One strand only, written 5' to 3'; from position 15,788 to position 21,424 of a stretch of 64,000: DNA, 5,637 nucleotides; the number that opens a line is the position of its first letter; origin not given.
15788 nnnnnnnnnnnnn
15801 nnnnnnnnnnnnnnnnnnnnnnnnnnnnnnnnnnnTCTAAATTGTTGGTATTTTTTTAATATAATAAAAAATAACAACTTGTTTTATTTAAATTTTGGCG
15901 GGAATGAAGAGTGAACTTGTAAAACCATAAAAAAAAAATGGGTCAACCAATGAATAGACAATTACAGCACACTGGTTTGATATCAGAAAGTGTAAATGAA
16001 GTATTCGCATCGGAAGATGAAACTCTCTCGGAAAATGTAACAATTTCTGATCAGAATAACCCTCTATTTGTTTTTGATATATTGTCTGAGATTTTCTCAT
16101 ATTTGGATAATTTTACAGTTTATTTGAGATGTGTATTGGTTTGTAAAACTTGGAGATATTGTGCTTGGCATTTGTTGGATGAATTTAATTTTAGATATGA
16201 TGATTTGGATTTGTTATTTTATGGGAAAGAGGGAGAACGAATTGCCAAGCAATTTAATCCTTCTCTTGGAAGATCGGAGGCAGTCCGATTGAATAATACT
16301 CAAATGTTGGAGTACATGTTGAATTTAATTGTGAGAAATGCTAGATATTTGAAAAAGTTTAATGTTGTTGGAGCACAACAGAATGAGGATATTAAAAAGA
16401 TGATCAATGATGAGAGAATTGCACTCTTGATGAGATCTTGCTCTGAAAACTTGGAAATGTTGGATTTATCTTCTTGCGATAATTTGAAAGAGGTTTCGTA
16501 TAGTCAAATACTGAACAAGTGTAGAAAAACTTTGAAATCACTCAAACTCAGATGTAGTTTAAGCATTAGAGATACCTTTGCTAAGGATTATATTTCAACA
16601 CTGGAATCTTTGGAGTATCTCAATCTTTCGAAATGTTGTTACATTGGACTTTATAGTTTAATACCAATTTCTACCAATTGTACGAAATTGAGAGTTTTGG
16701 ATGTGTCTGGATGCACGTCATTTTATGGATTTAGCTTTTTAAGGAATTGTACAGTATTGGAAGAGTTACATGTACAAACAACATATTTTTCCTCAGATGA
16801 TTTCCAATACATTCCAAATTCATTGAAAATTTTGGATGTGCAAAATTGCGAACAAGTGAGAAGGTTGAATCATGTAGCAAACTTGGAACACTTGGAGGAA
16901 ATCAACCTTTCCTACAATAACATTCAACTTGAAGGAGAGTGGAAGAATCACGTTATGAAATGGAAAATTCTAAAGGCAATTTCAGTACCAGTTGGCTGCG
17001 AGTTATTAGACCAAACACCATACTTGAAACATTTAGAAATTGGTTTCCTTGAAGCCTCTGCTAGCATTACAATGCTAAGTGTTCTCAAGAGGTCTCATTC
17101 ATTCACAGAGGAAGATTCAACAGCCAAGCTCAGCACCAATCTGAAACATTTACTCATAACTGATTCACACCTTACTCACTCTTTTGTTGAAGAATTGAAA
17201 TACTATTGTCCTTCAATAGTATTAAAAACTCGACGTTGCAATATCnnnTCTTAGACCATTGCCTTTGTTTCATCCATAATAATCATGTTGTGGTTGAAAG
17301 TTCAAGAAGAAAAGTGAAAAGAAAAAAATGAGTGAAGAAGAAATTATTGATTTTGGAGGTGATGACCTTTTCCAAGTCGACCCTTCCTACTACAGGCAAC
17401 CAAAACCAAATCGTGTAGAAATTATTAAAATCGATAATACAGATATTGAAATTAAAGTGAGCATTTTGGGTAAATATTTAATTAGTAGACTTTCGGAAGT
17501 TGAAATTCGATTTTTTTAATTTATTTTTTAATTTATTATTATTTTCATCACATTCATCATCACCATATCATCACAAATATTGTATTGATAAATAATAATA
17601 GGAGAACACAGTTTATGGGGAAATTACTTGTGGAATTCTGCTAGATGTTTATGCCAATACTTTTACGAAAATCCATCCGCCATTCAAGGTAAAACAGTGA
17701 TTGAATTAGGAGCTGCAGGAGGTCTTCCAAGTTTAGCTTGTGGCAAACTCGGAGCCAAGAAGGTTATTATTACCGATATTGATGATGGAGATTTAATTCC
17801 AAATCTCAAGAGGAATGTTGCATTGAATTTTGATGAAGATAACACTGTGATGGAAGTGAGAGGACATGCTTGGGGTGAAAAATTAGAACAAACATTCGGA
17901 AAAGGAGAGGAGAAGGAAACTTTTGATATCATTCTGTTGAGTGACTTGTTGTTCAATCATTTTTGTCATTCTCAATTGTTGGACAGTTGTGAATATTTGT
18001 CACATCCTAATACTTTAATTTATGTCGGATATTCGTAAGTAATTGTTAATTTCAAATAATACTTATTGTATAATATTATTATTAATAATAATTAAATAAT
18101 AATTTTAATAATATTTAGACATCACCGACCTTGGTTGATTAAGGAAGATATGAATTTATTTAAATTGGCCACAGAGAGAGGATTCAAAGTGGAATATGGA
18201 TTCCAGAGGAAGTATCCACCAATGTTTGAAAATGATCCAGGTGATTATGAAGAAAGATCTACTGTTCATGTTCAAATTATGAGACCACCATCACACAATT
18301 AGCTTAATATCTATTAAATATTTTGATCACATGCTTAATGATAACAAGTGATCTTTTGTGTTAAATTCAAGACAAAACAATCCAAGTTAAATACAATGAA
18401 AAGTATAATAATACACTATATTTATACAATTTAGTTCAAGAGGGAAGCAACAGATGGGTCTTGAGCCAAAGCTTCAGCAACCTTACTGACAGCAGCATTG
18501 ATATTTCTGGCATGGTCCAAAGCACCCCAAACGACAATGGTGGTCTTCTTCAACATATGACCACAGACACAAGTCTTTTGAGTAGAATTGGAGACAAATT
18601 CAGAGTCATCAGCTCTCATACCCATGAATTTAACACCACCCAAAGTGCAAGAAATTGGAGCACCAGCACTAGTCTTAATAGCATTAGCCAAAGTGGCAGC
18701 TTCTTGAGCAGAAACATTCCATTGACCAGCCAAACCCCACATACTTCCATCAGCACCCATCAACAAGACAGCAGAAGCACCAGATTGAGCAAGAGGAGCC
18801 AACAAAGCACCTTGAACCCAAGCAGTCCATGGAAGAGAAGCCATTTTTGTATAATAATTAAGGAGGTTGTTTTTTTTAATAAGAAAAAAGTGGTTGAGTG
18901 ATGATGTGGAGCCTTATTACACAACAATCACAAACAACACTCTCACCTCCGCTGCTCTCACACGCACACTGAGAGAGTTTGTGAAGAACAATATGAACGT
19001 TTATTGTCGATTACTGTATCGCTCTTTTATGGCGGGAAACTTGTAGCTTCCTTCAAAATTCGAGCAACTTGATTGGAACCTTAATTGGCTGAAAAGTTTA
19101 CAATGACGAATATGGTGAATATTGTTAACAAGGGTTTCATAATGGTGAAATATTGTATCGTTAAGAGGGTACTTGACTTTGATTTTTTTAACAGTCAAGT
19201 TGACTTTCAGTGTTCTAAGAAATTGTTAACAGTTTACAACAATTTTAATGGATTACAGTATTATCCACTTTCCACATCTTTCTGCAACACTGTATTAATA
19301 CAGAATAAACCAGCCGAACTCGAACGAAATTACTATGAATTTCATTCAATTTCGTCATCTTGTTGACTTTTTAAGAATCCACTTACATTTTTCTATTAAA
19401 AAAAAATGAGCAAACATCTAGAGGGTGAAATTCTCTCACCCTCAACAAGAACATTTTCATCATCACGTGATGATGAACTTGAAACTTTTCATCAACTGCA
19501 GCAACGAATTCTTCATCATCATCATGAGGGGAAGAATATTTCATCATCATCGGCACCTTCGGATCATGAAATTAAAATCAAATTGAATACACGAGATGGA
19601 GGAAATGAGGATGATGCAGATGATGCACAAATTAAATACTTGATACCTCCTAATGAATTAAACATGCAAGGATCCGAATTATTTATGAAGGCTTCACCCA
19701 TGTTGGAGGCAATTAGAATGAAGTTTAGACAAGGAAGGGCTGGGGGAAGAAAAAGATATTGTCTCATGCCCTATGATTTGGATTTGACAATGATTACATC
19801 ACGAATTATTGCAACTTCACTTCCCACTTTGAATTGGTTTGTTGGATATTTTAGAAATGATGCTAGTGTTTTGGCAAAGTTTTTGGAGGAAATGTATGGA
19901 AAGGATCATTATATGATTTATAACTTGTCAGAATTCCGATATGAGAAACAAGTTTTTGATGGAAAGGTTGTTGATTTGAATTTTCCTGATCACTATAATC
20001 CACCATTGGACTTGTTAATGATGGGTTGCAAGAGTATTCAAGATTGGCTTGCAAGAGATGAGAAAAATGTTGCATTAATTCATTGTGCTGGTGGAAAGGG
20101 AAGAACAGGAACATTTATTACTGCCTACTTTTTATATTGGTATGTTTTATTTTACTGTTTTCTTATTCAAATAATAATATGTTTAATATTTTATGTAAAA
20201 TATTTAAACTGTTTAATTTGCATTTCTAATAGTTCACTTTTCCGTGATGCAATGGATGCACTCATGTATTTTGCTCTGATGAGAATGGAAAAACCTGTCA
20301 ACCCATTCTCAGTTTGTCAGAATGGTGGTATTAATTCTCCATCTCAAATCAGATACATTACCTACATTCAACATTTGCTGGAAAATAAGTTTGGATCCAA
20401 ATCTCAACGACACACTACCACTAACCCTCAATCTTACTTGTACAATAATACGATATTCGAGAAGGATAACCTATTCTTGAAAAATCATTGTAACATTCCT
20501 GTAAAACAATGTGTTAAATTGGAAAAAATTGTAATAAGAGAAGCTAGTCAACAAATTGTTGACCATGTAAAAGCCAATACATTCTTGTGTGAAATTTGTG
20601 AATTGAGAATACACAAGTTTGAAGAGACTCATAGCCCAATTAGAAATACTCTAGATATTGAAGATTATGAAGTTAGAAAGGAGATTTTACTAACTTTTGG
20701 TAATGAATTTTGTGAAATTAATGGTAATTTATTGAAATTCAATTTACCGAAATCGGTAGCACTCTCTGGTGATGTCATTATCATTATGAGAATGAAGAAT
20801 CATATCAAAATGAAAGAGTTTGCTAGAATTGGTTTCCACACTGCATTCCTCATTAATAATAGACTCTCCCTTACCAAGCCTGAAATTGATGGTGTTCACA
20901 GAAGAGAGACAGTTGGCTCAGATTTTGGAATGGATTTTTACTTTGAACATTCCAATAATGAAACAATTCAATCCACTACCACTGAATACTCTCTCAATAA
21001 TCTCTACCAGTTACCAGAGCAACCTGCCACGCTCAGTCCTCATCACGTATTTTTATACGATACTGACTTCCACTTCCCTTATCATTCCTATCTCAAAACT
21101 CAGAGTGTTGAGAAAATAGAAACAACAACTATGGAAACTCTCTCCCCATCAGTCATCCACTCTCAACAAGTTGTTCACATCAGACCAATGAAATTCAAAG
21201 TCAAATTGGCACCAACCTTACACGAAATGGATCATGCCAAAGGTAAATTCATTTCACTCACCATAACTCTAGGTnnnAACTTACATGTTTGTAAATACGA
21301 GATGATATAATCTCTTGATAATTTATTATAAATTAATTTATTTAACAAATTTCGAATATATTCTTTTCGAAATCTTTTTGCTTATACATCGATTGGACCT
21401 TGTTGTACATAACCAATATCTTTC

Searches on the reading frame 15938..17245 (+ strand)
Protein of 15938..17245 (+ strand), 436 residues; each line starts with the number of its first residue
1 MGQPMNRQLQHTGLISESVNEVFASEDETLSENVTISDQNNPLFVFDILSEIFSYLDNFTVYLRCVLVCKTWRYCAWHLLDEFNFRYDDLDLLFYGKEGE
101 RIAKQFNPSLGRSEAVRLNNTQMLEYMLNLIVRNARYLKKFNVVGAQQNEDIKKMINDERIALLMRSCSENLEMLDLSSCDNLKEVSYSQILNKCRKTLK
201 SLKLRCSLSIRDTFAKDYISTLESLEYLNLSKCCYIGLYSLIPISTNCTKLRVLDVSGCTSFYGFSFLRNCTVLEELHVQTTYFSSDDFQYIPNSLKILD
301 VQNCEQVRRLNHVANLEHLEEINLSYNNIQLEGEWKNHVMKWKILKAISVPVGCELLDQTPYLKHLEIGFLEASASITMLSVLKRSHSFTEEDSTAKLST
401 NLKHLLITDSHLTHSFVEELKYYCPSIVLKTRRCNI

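Call 61: search_protein_families(library=pfam, proteins=[window:15938-17245:+], max_evalue=0.01)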
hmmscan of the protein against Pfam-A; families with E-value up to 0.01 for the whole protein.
window:15938-17245:+ (436 aa): 6 families
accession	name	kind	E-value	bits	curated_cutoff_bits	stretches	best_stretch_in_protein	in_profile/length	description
PF12799.13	LRR_4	-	2.4e-07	31.2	27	0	295-329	2-36/44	Leucine Rich repeats (2 copies)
PF12937.12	F-box-like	-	5.4e-06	26.5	24.3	1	47-77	7-36/47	F-box-like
PF00646.38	F-box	-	3.3e-05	24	20.5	1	47-75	7-34/43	F-box domain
PF00560.39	LRR_1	-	0.00039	20.4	20.6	0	318-330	1-13/23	Leucine Rich Repeat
PF13516.12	LRR_6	-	0.0014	19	23.4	0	317-333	3-19/24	Leucine Rich repeat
PF13855.12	LRR_8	-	0.0029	17.8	27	0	314-330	22-38/61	Leucine rich repeat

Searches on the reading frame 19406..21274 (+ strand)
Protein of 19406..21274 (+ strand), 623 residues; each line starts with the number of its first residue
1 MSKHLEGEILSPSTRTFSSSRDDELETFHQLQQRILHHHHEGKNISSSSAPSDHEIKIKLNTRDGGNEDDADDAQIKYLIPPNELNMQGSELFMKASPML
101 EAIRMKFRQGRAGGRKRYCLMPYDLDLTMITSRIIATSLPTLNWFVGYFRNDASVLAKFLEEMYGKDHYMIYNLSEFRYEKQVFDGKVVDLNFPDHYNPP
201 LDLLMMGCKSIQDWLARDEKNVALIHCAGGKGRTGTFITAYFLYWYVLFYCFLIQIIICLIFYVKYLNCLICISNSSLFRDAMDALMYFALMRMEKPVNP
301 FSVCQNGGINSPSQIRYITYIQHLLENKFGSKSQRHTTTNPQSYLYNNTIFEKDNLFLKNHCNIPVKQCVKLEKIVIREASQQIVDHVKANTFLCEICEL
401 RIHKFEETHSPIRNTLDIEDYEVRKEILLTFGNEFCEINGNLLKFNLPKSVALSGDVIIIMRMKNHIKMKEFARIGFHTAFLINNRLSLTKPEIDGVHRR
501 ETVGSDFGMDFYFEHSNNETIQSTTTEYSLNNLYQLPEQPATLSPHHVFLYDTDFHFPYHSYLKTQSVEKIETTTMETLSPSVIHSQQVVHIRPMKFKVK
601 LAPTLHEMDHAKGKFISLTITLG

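Call 61: search_protein_families(library=pfam, proteins=[window:19406-21274:+], max_evalue=0.01)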
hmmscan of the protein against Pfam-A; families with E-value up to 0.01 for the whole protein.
window:19406-21274:+ (623 aa): 5 families
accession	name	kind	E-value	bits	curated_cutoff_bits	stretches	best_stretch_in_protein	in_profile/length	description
PF10409.15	PTEN_C2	-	5.2e-09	36.4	27.1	1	442-514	55-132/133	C2 domain of PTEN tumour-suppressor protein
PF22784.1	PTP-SAK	-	2.5e-07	31.3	27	1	214-243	80-110/153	Swiss Army Knife protein, DSP-PTPase phosphatase domain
PF22785.1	Tc-R-P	-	6.4e-05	23.9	27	1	188-243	49-102/106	Polymorphic toxin system, DSP-PTPase phosphatase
PF00782.25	DSPc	-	0.0012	19.1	33.5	1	209-244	64-97/133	Dual specificity phosphatase, catalytic domain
PF13350.11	Y_phosphatase3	-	0.009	16.4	22.2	0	208-238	118-146/240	Tyrosine phosphatase family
